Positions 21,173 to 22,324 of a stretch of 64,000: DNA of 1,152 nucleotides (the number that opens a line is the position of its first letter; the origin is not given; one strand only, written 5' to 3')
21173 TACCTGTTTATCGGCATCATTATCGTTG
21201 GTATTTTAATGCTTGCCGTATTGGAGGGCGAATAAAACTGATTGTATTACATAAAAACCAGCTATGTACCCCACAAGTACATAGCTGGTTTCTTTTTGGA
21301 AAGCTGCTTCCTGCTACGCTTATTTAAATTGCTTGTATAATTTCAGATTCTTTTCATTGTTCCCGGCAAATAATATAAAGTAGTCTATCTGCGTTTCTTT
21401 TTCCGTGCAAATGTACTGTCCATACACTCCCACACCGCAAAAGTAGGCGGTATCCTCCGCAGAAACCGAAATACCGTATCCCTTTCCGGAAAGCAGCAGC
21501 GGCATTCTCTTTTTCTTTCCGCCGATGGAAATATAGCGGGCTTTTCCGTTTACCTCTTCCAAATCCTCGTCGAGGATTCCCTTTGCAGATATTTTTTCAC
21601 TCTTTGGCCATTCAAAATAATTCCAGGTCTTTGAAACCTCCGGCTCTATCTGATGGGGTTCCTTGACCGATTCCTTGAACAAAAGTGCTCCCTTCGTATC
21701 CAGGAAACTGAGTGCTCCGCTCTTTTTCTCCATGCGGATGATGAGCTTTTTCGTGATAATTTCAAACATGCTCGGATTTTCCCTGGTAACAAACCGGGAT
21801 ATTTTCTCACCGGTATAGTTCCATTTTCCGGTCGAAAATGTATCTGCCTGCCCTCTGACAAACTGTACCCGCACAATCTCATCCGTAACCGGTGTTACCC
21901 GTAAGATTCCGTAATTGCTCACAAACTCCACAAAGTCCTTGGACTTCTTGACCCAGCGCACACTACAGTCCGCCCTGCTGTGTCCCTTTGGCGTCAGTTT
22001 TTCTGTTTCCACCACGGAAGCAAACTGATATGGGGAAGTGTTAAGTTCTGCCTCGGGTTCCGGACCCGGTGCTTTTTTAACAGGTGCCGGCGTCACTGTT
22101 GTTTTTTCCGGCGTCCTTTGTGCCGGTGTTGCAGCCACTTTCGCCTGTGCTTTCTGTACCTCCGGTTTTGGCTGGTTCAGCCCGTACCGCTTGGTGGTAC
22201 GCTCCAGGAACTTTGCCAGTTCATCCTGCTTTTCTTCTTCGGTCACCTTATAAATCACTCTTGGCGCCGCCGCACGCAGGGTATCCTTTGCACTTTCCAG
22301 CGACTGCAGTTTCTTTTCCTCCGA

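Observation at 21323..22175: HelD helicase carrying a C-terminal GH31-N-terminal-like beta-sandwich without the catalytic barrel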

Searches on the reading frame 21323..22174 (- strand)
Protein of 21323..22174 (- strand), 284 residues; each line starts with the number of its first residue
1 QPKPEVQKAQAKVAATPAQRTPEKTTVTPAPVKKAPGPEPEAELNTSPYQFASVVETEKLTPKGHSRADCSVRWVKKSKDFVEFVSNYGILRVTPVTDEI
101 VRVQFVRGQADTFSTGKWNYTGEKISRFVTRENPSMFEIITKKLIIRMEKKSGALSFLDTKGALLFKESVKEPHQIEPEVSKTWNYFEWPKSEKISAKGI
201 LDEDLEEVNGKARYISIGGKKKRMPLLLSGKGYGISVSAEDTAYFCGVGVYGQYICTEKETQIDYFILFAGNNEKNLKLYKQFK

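Call 6: search_protein_families(library=pfam, proteins=[window:21323-22174:-], max_evalue=1)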
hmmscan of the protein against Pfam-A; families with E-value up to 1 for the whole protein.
window:21323-22174:- (284 aa): 1 family
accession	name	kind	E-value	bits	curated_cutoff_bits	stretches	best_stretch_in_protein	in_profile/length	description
PF16588.11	zf-C2H2_10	-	0.3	11.3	26.2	1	64-73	13-22/23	C2H2 zinc-finger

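Call 7: search_protein_families(library=ncbifam, proteins=[window:21323-22174:-], max_evalue=1)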
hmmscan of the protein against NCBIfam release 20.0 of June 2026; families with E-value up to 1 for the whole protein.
window:21323-22174:- (284 aa): 1 family
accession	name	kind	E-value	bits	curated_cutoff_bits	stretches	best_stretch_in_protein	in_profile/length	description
NF005848.0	PRK07764.2-4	equivalog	0.38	9.2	1259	1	4-102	399-490/827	DNA polymerase III subunit gamma and tau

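Call 8: search_solved_structures(query=window:21323-22174:-, max_evalue=10, show_alignments=3)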
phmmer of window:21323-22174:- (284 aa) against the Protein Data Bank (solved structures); distinct sequences matched with E-value up to 10: 0.

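Call 17: search_solved_structures(query=A1, max_evalue=10, show_alignments=4)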
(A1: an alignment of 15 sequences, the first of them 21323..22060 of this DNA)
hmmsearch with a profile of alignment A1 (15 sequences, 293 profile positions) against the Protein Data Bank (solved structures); distinct sequences matched with E-value up to 10: 9.
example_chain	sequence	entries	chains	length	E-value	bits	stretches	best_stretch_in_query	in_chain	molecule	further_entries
5jou_A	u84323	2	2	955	8.4e-06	28.4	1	129-260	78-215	Alpha-xylosidase BoGH31A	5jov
6jr6_A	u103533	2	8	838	0.0085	18.5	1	136-179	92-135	Candidate alpha-glycosidase Glycoside hydrolase family 31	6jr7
6jr8_A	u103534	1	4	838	0.0085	18.5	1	136-179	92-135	Candidate alpha-glycosidase Glycoside hydrolase family 31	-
2xvg_A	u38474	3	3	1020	0.24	13.7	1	100-180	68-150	ALPHA XYLOSIDASE | ALPHA-XYLOSIDASE, PUTATIVE, XYL31A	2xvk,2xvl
6fl4_A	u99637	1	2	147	1.6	11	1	174-200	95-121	Nudix hydrolase 1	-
5gp0_E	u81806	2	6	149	1.7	10.9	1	174-200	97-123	Nudix hydrolase 1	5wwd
6dby_A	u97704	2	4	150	1.7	10.9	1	174-200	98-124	Nudix hydrolase 1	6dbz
5wy6_E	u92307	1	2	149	1.7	10.9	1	174-200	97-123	Nudix hydrolase 1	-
6ypb_A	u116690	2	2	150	2.5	10.4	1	174-200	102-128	Geranyl diphosphate phosphohydrolase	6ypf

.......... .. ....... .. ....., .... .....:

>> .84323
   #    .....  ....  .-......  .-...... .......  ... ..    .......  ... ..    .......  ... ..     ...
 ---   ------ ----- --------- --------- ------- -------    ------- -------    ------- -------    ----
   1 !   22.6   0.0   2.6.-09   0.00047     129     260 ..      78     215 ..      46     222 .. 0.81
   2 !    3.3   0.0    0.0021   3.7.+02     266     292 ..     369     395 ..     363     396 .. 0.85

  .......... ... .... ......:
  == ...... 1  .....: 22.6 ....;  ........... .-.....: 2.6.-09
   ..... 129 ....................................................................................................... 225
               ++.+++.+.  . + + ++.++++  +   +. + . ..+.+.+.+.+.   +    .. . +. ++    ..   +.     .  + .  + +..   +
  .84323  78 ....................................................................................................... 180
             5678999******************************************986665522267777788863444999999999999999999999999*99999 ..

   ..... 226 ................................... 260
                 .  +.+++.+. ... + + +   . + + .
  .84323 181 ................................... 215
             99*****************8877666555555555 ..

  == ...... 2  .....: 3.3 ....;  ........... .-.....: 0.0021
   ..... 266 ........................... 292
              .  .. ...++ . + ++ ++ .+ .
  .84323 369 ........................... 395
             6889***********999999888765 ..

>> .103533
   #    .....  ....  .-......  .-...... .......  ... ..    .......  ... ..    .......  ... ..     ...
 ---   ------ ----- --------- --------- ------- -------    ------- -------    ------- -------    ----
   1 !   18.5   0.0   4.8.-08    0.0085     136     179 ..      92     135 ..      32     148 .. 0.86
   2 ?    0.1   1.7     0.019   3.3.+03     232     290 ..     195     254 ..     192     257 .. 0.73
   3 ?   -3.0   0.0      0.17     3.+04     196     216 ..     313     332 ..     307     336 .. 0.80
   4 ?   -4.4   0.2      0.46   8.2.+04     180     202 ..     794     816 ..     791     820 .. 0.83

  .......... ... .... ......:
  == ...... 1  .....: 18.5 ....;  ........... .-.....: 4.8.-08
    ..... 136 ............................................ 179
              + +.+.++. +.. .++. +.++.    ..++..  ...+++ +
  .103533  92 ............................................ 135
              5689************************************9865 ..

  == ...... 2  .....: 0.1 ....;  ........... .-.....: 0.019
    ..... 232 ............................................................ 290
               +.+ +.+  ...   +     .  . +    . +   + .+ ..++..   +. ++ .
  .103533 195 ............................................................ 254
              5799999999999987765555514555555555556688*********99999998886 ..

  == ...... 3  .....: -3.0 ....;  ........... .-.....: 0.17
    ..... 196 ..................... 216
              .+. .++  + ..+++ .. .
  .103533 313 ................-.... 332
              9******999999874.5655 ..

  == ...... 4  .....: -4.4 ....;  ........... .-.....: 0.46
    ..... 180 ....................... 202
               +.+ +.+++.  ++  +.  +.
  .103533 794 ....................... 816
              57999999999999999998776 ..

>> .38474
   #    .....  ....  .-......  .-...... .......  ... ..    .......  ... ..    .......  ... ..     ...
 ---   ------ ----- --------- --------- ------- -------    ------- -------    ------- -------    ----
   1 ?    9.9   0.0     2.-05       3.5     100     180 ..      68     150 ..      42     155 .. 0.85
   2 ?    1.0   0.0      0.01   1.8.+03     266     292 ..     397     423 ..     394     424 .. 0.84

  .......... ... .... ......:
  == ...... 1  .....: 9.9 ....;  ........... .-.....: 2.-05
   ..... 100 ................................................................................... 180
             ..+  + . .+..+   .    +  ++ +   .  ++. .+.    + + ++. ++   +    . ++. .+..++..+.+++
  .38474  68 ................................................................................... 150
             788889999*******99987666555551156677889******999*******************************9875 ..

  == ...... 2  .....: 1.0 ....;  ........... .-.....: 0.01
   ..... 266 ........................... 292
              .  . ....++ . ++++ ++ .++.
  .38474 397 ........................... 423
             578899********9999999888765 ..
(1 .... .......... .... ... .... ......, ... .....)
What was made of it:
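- GH31-N homology: a family profile against PDB sequences puts GH31 enzymes in the top four places, best E 8.4e-6 (call 17).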

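Call 18: find_related_loci(query=A1, collection=genome_contigs, flank=6000)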
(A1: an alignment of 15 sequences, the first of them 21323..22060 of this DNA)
Query A1 (246 aa) in genome_contigs; peptide patterns used: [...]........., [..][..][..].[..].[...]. (x = any residue, [..] = any of these).
122 stretches matched a pattern; 45 encode a relative of the query (tblastn E <= 1e-3); 45 distinct loci.
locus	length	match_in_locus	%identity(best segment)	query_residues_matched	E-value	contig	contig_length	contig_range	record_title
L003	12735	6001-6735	84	1-245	3e-143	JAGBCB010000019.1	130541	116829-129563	MAG: Lachnospiraceae bacterium isolate RGIG8982 Water_deer_Rectum-2__c98, whole genome shotgun sequence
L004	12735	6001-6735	83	1-245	5e-142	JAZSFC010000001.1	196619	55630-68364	MAG: Lachnospiraceae bacterium isolate T1900044585_TS20190051.MAGScoT_cleanbin_000023 SGB_594_k141_586732, whole genome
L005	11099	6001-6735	82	1-245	5e-141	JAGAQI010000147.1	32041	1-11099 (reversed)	MAG: Lachnospiraceae bacterium isolate RGIG8677 Water_deer_Colon-1__c390013, whole genome shotgun sequence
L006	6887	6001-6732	78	3-246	4e-132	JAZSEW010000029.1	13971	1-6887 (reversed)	MAG: Lachnospiraceae bacterium isolate T1900044587_TS20190053.MAGScoT_cleanbin_000063 SGB_604_k141_487058, whole genome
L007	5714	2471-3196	80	5-246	8e-132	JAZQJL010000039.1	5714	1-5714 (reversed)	MAG: Lachnospiraceae bacterium isolate T1900044620_TS20190086.MAGScoT_cleanbin_000058 SGB_876_k141_429522, whole genome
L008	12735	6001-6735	75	1-245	5e-126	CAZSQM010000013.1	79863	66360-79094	MAG TPA_asm: uncultured Lachnospiraceae bacterium isolate binchicken_co370_236 genome assembly, contig: NODE_442_length_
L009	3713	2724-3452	74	3-245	4e-128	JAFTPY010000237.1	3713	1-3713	MAG: Lachnospiraceae bacterium isolate RGIG4043 Roe_deer_Cecum-5__c349561, whole genome shotgun sequence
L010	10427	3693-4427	74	1-245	5e-124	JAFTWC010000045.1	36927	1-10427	MAG: Lachnospiraceae bacterium isolate RGIG4203 Roe_deer_Colon-3__c22560, whole genome shotgun sequence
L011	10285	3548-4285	73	1-246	3e-123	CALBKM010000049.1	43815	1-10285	MAG TPA_asm: uncultured Clostridia bacterium isolate SRR6425825_bin.43_CONCOCT_v1.1_MAG genome assembly, contig: ERZ1767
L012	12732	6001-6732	74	2-245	4e-123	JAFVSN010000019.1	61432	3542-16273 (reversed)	MAG: Lachnospiraceae bacterium isolate RGIG5355 Sheep_Colon-3__c459152, whole genome shotgun sequence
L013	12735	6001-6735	71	1-245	3e-122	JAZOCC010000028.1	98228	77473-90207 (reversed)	MAG: Lachnospiraceae bacterium isolate T1900044757_TS20190223.MAGScoT_cleanbin_000017 SGB_2305_k141_684347, whole genome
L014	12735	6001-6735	73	1-245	7e-122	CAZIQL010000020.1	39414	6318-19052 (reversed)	MAG TPA_asm: uncultured Lachnospiraceae bacterium isolate SRP315200_co1_559 genome assembly, contig: NODE_1224_length_39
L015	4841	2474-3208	72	1-245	4e-121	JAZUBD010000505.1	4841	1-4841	MAG: Lachnospiraceae bacterium isolate T1900045317_YK20190006.MAGScoT_cleanbin_000123 SGB_6323_k141_1438793, whole genom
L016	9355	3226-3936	73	2-238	6e-120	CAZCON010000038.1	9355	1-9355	MAG TPA_asm: uncultured Lachnospiraceae bacterium isolate SRP350583_co2_288 genome assembly, contig: NODE_11200_length_9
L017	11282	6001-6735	71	1-245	6e-119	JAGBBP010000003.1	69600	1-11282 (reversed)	MAG: Lachnospiraceae bacterium isolate RGIG8970 Water_deer_Rectum-2__c25058, whole genome shotgun sequence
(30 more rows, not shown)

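Call 22: predict_structure(alignment_id=A1)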
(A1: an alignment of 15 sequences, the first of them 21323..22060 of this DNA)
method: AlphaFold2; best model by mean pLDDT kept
length: 246 residues; sequences in the alignment: 15
mean_pLDDT: 73.6   pTM: 0.75
mean pLDDT of the five models: 73.6, 72.2, 67.2, 61.6, 53.3
residues with pLDDT >= 90: 51; 70-90: 104; 50-70: 49; < 50: 42
segments of 3 or more residues with pLDDT < 50: 1-29, 161-165, 172-174, 180-182
pLDDT, mean of each block of 10 residues (from residue 1): 39 43 42 83 88 90 89 71 70 92 93 91 90 79 81 62 51 51 66 85 65 67 87 89 79
secondary structure, 60 per line:
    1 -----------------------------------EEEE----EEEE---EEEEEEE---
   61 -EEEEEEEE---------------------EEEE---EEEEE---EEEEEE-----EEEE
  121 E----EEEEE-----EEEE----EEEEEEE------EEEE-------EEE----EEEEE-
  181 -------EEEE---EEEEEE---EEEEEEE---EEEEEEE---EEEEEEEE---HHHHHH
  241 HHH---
elements in order: E36-39 E44-47 E51-57 E62-69 E91-94 E98-102 E106-111 E117-121 E126-130 E136-139 E144-150 E157-160 E168-170 E175-179 E188-191 E195-200 E204-210 E214-220 E224-231 H235-243

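Call 26: fold_search(model_id=the predicted structure, library=pdb)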
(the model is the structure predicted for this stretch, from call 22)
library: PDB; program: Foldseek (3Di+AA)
matches with E <= 10: 1024; with E <= 0.001: 62
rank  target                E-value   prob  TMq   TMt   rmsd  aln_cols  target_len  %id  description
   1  6jr8_A                9.1e-10  1.00  0.72  0.24   3.8       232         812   18  Flavobacterium johnsoniae GH31 dextranase, FjDex31A, mutant D412A complexed with isomaltotriose (released 2019-04-24)
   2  6jr6_A                9.5e-10  1.00  0.72  0.24   3.8       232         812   18  Flavobacterium johnsoniae GH31 dextranase, FjDex31A (released 2019-04-24)
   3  7f7q                  2.5e-09  1.00  0.63  0.19   5.8       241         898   16  Enterococcus faecalis GH31 alpha-N-acetylgalactosaminidase D455A in complex with p-nitrophenyl alpha-N-acetylgalactosami (released 2021-12-08)
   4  6m77                  3.3e-09  1.00  0.64  0.19   5.7       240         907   16  GH31 alpha-N-acetylgalactosaminidase from Enterococcus faecalis in complex with N-acetylgalactosamine (released 2020-05-20)
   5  7f7r                  3.7e-09  1.00  0.65  0.20   5.7       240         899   16  Enterococcus faecalis GH31 alpha-N-acetylgalactosaminidase D455N in complex with Tn antigen (released 2021-12-08)
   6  8t7z_B                5.0e-09  1.00  0.69  0.25   4.9       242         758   17  Crystal structure of alpha-glucosidase (yicI) from Klebsiella aerogenes (released 2023-07-05)
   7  5x7o_A                5.0e-09  1.00  0.66  0.15   4.7       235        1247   16  Crystal structure of Paenibacillus sp. 598K alpha-1,6-glucosyltransferase (released 2017-07-26)
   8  8t7z_F                5.3e-09  1.00  0.68  0.25   4.8       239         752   17  Crystal structure of alpha-glucosidase (yicI) from Klebsiella aerogenes (released 2023-07-05)
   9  8t7z_D                7.1e-09  1.00  0.71  0.25   3.8       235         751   16  Crystal structure of alpha-glucosidase (yicI) from Klebsiella aerogenes (released 2023-07-05)
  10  8t7z_A                7.8e-09  1.00  0.68  0.24   4.7       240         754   17  Crystal structure of alpha-glucosidase (yicI) from Klebsiella aerogenes (released 2023-07-05)
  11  8t7z_E                8.7e-09  1.00  0.70  0.25   4.3       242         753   16  Crystal structure of alpha-glucosidase (yicI) from Klebsiella aerogenes (released 2023-07-05)
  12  6m76                  8.7e-09  1.00  0.64  0.19   5.7       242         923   16  GH31 alpha-N-acetylgalactosaminidase from Enterococcus faecalis (released 2020-05-20)
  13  5zn6_B                9.6e-09  1.00  0.70  0.27   4.1       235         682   16  Crystal structure of GH31 alpha-xylosidase from a soil metagenome (released 2019-04-10)
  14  5zn6_C                1.1e-08  1.00  0.69  0.27   4.0       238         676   16  Crystal structure of GH31 alpha-xylosidase from a soil metagenome (released 2019-04-10)
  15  5zn6_A                1.4e-08  1.00  0.69  0.27   4.1       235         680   16  Crystal structure of GH31 alpha-xylosidase from a soil metagenome (released 2019-04-10)
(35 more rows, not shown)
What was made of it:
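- The AF2 model has pTM 0.75 (call 22), and all 50 top Foldseek PDB hits are GH31, best E 9e-10 with query TM 0.72 (call 26).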

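Call 34: search_protein_families(library=pfam, alignment_id=A2, max_evalue=10)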
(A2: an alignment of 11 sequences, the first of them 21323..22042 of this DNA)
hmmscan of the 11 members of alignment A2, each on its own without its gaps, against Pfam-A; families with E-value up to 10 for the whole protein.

A. member 1, window:21323-22042:- (240 aa): 2 families
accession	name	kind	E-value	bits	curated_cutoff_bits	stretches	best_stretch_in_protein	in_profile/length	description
PF13802.12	Gal_mutarotas_2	-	0.036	14.8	27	1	47-139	2-96/184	Glycosyl hydrolase 31 N-terminal galactose mutarotase-like domain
PF16588.11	zf-C2H2_10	-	0.25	11.6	26.2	1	20-29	13-22/23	C2H2 zinc-finger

B. families by the number of members that match (of 11 scanned): 5 families
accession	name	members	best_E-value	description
PF13802.12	Gal_mutarotas_2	9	2.6e-06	Glycosyl hydrolase 31 N-terminal galactose mutarotase-like domain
PF10395.14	Utp8_b_propeller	1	0.011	Utp8, N-terminal beta propeller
PF23389.1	Beta-prop_WDR19_1st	1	0.012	WDR19 first beta-propeller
PF11434.14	CHIPS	1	0.18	Chemotaxis-inhibiting protein CHIPS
PF16588.11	zf-C2H2_10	1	0.25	C2H2 zinc-finger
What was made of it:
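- On Pfam PF13802 (Gal_mutarotas_2) domain family: Nine of 11 family members hit, best E 2.6e-6 (call 34).
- PF13802 hits 9 of 11 members (call 34).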

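Call 37: search_protein_representatives(alignment_id=A2)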
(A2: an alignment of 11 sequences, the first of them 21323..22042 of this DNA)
Query: 11 sequences, 242 profile positions. Proteins with E-value up to 0.001 (for the whole library): 699; up to 1e-10: 198; up to 1e-30: 63. The best 150 are listed.
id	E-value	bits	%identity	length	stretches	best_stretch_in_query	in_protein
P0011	4.0e-127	438.8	-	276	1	1-239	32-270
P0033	2.6e-104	364.1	-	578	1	1-239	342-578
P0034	6.2e-90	317.0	-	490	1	1-240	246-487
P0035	2.5e-87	308.5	-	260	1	14-240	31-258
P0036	7.8e-84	297.1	-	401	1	1-240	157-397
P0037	5.6e-81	287.7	-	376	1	1-238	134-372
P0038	6.6e-79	280.9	-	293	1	1-240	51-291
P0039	1.2e-78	280.1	-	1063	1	1-238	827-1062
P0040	6.3e-73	261.4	-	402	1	17-239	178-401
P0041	4.7e-71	255.2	-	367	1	1-240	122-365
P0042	3.7e-69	249.0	-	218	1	26-239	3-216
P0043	3.7e-66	239.2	-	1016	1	1-239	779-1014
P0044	2.8e-65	236.3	-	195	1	44-239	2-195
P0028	5.1e-65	235.5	-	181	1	85-230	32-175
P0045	2.6e-61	223.3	-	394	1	3-223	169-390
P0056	2.5e-53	197.2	-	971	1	1-239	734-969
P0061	3.6e-48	180.3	-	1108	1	6-239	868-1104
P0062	9.7e-47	175.6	-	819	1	7-239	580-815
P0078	6.5e-37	143.4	-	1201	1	7-238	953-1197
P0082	1.8e-35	138.7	-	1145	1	13-240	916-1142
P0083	2.4e-34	135.0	-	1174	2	80-223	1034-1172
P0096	3.0e-28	115.1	-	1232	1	7-239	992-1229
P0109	3.2e-24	101.9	-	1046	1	7-240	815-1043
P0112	2.0e-22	96.0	-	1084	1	14-239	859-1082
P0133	1.3e-18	83.6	-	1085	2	14-132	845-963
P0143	6.6e-17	77.9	-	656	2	29-134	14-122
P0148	5.0e-16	75.0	-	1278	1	31-236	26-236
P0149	5.5e-16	74.9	-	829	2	38-133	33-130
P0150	7.5e-16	74.5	-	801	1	38-239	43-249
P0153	1.1e-15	73.9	-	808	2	133-240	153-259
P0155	1.4e-15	73.6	-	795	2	34-156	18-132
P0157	2.9e-15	72.5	-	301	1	27-240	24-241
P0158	3.1e-15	72.5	-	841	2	31-145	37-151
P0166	1.2e-14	70.5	-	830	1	30-240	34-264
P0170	2.2e-14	69.7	-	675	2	134-229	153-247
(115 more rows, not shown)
